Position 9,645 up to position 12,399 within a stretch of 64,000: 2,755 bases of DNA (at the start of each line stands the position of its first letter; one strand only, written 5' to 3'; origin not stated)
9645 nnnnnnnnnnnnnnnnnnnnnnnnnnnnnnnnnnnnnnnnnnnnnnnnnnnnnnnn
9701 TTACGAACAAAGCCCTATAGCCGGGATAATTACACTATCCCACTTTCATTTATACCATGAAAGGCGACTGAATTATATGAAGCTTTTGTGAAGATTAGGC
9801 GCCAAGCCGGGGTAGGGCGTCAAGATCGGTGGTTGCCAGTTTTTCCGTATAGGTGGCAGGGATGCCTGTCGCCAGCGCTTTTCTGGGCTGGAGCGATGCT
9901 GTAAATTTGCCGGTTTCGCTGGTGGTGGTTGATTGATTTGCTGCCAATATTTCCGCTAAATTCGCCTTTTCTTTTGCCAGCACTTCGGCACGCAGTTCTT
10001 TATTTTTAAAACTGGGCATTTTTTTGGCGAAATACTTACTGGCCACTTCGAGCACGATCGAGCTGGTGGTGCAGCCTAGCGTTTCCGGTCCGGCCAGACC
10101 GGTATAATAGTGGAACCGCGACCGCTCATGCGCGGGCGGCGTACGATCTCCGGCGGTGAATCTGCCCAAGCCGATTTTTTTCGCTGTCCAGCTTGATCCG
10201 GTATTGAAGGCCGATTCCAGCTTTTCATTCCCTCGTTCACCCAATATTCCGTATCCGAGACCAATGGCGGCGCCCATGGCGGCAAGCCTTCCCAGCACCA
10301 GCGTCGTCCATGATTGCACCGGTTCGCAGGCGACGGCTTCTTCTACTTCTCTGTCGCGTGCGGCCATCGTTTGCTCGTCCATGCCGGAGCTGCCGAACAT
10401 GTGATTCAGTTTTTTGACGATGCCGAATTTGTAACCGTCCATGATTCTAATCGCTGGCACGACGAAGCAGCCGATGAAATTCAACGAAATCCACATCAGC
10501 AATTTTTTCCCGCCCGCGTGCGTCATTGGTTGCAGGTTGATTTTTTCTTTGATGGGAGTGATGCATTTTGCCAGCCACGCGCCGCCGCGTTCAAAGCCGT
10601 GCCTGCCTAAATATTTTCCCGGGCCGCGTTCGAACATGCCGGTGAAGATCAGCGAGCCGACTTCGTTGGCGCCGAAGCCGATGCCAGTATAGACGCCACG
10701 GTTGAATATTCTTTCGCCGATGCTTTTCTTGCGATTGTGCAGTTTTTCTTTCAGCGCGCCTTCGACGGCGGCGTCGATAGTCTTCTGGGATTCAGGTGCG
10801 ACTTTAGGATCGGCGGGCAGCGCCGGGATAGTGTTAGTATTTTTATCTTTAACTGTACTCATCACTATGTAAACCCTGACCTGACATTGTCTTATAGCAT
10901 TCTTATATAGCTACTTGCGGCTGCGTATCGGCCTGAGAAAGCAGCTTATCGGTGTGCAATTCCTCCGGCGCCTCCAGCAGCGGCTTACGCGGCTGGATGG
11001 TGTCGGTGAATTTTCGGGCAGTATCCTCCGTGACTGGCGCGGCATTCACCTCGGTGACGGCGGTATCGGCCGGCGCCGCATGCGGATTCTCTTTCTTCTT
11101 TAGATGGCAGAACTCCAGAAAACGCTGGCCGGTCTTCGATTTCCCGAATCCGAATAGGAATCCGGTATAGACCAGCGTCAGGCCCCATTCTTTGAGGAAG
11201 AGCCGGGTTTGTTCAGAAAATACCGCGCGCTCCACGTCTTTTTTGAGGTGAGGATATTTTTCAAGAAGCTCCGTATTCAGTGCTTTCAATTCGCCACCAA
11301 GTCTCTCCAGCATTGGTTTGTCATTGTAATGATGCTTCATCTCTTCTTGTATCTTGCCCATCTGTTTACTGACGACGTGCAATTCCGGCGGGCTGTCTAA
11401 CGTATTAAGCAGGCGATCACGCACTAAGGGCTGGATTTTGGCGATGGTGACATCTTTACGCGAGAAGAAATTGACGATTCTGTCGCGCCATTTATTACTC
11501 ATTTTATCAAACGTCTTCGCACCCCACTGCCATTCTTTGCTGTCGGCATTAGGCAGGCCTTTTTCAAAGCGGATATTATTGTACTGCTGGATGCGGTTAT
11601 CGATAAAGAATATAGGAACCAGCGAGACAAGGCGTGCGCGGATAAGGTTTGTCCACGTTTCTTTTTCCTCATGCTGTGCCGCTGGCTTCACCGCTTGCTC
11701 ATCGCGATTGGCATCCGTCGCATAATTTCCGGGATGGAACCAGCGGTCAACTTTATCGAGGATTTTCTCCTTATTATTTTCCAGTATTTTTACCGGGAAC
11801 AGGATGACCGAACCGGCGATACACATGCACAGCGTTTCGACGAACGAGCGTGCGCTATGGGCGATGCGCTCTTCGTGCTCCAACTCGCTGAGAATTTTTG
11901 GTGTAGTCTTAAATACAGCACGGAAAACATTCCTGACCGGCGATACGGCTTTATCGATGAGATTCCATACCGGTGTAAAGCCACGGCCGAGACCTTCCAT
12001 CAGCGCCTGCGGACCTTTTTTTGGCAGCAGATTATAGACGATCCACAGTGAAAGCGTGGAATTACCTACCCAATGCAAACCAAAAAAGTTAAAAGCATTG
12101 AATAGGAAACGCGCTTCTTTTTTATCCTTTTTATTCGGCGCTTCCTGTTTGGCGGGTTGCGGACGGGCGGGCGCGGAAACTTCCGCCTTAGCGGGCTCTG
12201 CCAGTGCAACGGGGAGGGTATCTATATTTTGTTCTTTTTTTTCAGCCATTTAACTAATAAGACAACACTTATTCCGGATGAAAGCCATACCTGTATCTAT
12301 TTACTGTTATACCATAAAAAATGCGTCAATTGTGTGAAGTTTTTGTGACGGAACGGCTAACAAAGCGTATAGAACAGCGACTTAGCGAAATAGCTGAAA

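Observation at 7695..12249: Tandem array of four divergent paralogs encoding 4-TM proteins with a conserved C-terminal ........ tail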

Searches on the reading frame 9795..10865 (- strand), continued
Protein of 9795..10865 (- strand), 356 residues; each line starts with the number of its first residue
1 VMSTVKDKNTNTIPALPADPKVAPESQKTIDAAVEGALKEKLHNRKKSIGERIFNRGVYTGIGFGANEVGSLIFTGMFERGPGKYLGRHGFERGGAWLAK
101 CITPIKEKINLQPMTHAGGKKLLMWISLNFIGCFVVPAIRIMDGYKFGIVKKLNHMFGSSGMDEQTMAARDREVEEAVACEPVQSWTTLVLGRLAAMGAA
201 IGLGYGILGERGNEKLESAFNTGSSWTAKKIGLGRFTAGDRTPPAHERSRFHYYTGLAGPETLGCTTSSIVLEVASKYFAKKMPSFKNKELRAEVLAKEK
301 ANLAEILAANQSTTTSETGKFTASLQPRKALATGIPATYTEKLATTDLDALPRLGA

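Call 57: fold_search(model_id=the predicted structure, library=pdb)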
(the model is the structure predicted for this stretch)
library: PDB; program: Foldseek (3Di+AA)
matches with E <= 10: 242; with E <= 0.001: 0
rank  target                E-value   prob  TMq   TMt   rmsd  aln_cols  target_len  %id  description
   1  5zfp_J                6.8e-01  0.13  0.12  0.17  19.9       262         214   12  Structure of the ExbB/ExbD hexameric complex (released 2018-05-09)
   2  6h2f_F                7.1e-01  0.15  0.15  0.16  44.1       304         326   12  Structure of the pre-pore AhlB of the tripartite alpha-pore forming toxin, AHL, from Aeromonas hydrophila. (released 2019-07-10)
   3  8r5s_A                7.4e-01  0.13  0.14  0.18  24.6       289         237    9  t113 - De-novo designed soluble homotetramer (released 2024-11-27)
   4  8omv_D                7.7e-01  0.11  0.12  0.08  31.6       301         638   11  Crystal structure of the constitutively active S117E/S181E mutant of human IKK2 (released 2024-04-10)
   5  5sv0_F                8.4e-01  0.11  0.13  0.17  20.8       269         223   13  Structure of the ExbB/ExbD complex from E. coli at pH 7.0 (released 2016-09-28)
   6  8y51_R                1.0e+00  0.11  0.16  0.19  20.5       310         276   12  Cryo-EM structure of the BRS3-Gq complex (released 2025-02-12)
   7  8ct1_A                1.0e+00  0.06  0.12  0.07  25.5       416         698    9  CryoEM structure of human S-OPA1 assembled on lipid membrane in membrane-adjacent state (released 2023-08-30)
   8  4wd7_C                1.0e+00  0.09  0.12  0.15  26.5       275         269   14  Crystal structure of a bacterial Bestrophin homolog from Klebsiella pneumoniae by Zn-SAD phasing (released 2014-10-01)
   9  6z4s                  1.0e+00  0.08  0.12  0.10  23.1       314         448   12  Crystal structure of the neurotensin receptor 1 (NTSR1-H4bmx) in complex with the small molecule inverse agonist SR48692 (released 2021-02-10)
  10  8xjn_R                1.1e+00  0.08  0.12  0.14  20.5       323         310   10  Cloprosetnol bound Thromboxane A2 receptor-Gq Protein Complex (released 2024-02-28)
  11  7a0g_BBB              1.1e+00  0.08  0.12  0.13  40.8       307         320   14  Structure of the SmhB pore of the tripartite alpha-pore forming toxin, Smh, from Serratia marcescens. (released 2021-03-31)
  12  5sv0_I                1.1e+00  0.12  0.14  0.19  21.3       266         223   11  Structure of the ExbB/ExbD complex from E. coli at pH 7.0 (released 2016-09-28)
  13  5sv1_J                1.1e+00  0.11  0.13  0.19  19.7       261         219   12  Structure of the ExbB/ExbD complex from E. coli at pH 4.5 (released 2016-09-28)
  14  7vuy_R                1.2e+00  0.07  0.11  0.14  21.8       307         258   11  Cryo-EM structure of pseudoallergen receptor MRGPRX2 complex with PAMP-12. state1 (released 2021-12-01)
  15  9p89_R                1.2e+00  0.07  0.13  0.14  24.4       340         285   10  NTSR1-G11-NTS(8-13) GTP-Bound Complex in the Canonical, AHD Closed State 3DVA Separated 1 (C-Closed-GTP) (released 2026-03-25)
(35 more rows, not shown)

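Call 59: search_protein_families(library=pfam, proteins=[L002:8003-9892:+, L015:10555-12459:+, L017:2639-4438:+], max_evalue=0.1)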
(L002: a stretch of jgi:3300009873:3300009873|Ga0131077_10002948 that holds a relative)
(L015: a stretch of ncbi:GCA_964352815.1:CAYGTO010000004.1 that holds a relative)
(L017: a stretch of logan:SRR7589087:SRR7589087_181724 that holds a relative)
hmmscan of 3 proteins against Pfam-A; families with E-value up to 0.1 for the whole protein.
L002:8003-9892:+ (629 aa): 2 families
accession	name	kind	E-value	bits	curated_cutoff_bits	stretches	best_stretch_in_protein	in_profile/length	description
PF00512.31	HisKA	-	1e-09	38.7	26.9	1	385-454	1-66/66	His Kinase A (phospho-acceptor) domain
PF02743.24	dCache_1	-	9.9e-08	32.2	45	1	57-198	20-166/240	Cache domain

L015:10555-12459:+ (634 aa): 3 families
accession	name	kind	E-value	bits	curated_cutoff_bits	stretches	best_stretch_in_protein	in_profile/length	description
PF02518.31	HATPase_c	-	4e-06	27.7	26.4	1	502-629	2-110/111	Histidine kinase-, DNA gyrase B-, and HSP90-like ATPase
PF02743.24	dCache_1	-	9.5e-06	25.8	45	1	61-195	29-163/240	Cache domain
PF00672.30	HAMP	-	6.6e-05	23.6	25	1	306-357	2-52/53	HAMP domain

L017:2639-4438:+ (599 aa): 4 families
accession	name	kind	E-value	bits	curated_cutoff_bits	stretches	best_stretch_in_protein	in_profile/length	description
PF00512.31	HisKA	-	4.2e-05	23.9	26.9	1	388-456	2-66/66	His Kinase A (phospho-acceptor) domain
PF02743.24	dCache_1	-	0.00022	21.3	45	1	40-193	3-159/240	Cache domain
PF02518.31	HATPase_c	-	0.051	14.5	26.4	0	555-595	69-109/111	Histidine kinase-, DNA gyrase B-, and HSP90-like ATPase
PF04977.20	DivIC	-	0.054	13.7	28.9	0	16-75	1-62/80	Septum formation initiator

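Call 66: search_protein_families(library=padloc, proteins=[window:9795-10865:-], max_evalue=0.01)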
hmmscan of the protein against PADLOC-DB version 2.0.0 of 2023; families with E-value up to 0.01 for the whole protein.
window:9795-10865:- (356 aa): 0 families

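Call 67: search_protein_families(library=phrogs, proteins=[window:9795-10865:-], max_evalue=0.01)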
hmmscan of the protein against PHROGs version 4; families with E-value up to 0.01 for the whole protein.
window:9795-10865:- (356 aa): 0 families

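Call 89: find_encoding_contigs(protein=P0113, flank=6000, max_places=1)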
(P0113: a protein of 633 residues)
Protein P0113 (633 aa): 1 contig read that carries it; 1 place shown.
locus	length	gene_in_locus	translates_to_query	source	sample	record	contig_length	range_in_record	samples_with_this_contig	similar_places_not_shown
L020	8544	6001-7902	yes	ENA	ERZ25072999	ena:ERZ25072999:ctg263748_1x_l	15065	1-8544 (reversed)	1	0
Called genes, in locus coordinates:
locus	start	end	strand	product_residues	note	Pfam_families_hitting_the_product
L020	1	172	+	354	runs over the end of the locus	PF01180:DHO_dh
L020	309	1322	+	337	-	PF00579:tRNA-synt_1b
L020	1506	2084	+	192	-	-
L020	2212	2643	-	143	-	PF03167:UDG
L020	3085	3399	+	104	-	PF00166:Cpn10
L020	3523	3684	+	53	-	-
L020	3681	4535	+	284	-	PF00118:Cpn60_TCP1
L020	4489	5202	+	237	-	PF00118:Cpn60_TCP1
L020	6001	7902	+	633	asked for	-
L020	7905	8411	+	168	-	-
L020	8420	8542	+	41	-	?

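Call 90: find_encoding_contigs(protein=P0102, flank=6000, max_places=1)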
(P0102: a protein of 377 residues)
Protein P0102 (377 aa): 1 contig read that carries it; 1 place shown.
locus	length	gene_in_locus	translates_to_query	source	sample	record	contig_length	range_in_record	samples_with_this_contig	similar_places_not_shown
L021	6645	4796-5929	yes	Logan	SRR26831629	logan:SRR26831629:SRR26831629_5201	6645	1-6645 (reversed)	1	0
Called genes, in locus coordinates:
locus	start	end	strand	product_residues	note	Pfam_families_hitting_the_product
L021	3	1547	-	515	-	?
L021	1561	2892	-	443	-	PF01171:ATP_bind_3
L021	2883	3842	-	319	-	PF13428:TPR_14 (faint), PF16331:TolA_bind_tri, PF13431:TPR_17 (faint), PF14559:TPR_19 (faint), PF07719:TPR_2 (faint), PF13174:TPR_6 (faint), PF13432:TPR_16 (weak)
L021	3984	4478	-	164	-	PF00691:OmpA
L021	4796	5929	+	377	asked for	-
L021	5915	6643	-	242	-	?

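Call 91: find_encoding_contigs(protein=P0156, flank=6000, max_places=1)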
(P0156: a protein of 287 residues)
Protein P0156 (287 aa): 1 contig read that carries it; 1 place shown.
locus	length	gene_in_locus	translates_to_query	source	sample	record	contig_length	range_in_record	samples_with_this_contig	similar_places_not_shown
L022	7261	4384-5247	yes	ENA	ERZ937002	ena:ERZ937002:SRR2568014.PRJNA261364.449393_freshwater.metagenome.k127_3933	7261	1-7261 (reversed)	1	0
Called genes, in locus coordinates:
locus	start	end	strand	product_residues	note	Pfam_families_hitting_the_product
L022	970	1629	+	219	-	PF00710:Asparaginase (weak)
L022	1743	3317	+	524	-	PF00708:Acylphosphatase (weak)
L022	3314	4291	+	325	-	-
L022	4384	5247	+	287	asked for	-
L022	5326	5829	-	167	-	-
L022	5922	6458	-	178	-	-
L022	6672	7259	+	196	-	?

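Call 92: find_encoding_contigs(protein=P0163, flank=6000, max_places=1)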
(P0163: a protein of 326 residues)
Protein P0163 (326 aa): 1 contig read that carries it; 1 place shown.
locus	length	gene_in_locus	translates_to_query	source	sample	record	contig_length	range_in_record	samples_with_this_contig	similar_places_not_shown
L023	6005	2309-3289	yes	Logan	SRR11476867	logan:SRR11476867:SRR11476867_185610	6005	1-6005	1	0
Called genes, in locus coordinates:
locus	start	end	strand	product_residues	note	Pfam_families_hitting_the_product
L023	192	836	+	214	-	PF00710:Asparaginase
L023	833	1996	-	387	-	-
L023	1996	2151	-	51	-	-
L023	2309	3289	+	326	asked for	-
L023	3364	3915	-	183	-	-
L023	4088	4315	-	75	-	-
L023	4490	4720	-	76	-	-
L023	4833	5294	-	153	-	-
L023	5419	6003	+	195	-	?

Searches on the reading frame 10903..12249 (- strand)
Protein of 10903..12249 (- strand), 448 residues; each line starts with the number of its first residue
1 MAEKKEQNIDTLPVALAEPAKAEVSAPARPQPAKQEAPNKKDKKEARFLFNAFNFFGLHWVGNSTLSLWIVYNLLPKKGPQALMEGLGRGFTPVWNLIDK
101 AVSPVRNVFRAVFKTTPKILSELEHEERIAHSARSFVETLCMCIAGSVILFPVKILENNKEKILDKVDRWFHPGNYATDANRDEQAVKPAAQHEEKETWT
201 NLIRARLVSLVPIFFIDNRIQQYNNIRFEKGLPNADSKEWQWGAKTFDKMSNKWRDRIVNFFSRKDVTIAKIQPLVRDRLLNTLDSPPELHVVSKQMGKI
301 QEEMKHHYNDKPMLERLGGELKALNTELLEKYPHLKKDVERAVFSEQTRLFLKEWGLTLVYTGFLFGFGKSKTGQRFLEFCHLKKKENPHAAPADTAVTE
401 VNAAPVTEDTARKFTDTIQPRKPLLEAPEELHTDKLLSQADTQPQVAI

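Call 4: search_protein_families(library=pfam, proteins=[window:10903-12249:-], max_evalue=1)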
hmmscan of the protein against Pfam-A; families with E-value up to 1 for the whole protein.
window:10903-12249:- (448 aa): 1 family
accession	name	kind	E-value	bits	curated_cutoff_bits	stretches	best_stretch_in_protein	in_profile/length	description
PF16326.10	ABC_tran_CTD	-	0.34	11.6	32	0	295-332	22-61/69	ABC transporter C-terminal domain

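Call 5: search_protein_families(library=ncbifam, proteins=[window:10903-12249:-], max_evalue=1)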
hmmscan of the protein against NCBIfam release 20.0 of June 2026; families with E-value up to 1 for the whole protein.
window:10903-12249:- (448 aa): 1 family
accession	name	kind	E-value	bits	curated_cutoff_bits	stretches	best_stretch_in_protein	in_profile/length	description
NF041129.1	maldex_phorlase_Thcocales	equivalog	0.042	12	1500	1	192-272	648-724/816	maltodextrin phosphorylase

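Call 13: find_homologous_proteins(query=window:10903-12249:-, max_evalue=0.001)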
Query window:10903-12249:- (448 aa): 17 proteins with E <= 0.001 among 8000 candidates.
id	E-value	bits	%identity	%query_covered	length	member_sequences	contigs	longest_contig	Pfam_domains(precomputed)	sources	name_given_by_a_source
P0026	0.0e+0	1025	100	100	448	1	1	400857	-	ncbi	-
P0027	1.6e-122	427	49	97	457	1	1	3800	-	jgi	jgi:hypothetical protein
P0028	1.1e-80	290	41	92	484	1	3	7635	-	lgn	-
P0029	2.6e-78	282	41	79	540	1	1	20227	-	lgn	-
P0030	5.2e-75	271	41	85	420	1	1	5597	-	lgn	-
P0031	8.2e-73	264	42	86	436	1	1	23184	-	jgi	jgi:hypothetical protein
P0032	1.1e-72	263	40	96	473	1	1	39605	-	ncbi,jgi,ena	jgi:hypothetical protein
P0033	1.3e-71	260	36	93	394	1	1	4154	-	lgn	-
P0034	1.1e-70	257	36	97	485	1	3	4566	-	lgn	-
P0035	6.5e-66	241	37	95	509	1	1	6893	-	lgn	-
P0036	1.0e-65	240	38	90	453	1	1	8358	-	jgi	jgi:hypothetical protein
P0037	8.5e-65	237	34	95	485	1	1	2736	-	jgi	-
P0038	1.3e-63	233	37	94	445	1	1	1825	-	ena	-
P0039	8.6e-60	221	36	91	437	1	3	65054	-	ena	-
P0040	1.7e-54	203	37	76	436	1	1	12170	-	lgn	-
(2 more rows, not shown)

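Call 61: predict_structure(alignment_id=A4)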
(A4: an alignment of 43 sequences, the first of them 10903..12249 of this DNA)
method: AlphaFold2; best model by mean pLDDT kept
length: 448 residues; sequences in the alignment: 43
mean_pLDDT: 79.8   pTM: 0.71
mean pLDDT of the five models: 79.8, 79.6, 77.4, 77.4, 77.1
residues with pLDDT >= 90: 164; 70-90: 163; 50-70: 70; < 50: 51
segments of 3 or more residues with pLDDT < 50: 1-25, 390-407, 445-448
pLDDT, mean of each block of 10 residues (from residue 1): 41 44 50 63 90 90 90 87 87 87 87 82 85 84 88 92 94 83 62 74 85 89 89 94 97 92 81 92 97 97 92 96 96 96 94 91 83 82 67 42 45 63 56 61 51
secondary structure, 60 per line:
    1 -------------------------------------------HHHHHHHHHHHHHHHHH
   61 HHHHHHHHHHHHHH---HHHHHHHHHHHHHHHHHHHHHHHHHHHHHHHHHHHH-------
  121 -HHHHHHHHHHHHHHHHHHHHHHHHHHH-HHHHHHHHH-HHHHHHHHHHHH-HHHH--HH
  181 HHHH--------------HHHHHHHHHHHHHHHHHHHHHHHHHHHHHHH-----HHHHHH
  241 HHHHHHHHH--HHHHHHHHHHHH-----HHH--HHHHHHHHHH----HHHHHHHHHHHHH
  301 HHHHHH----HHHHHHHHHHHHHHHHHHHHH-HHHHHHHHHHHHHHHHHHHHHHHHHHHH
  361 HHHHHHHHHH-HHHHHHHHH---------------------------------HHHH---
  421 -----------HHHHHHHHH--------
elements in order: H44-74 H78-113 H122-148 H150-158 H160-171 H173-176 H179-184 H199-229 H235-249 H252-263 H274-283 H288-306 H311-331 H333-370 H372-380 H414-417 H432-440

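Call 66: search_protein_families(library=padloc, proteins=[window:10903-12249:-], max_evalue=0.01)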
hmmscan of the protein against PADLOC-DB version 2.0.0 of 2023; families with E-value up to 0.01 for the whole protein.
window:10903-12249:- (448 aa): 0 families

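Call 67: search_protein_families(library=phrogs, proteins=[window:10903-12249:-], max_evalue=0.01)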
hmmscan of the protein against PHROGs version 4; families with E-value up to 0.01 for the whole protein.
window:10903-12249:- (448 aa): 0 families
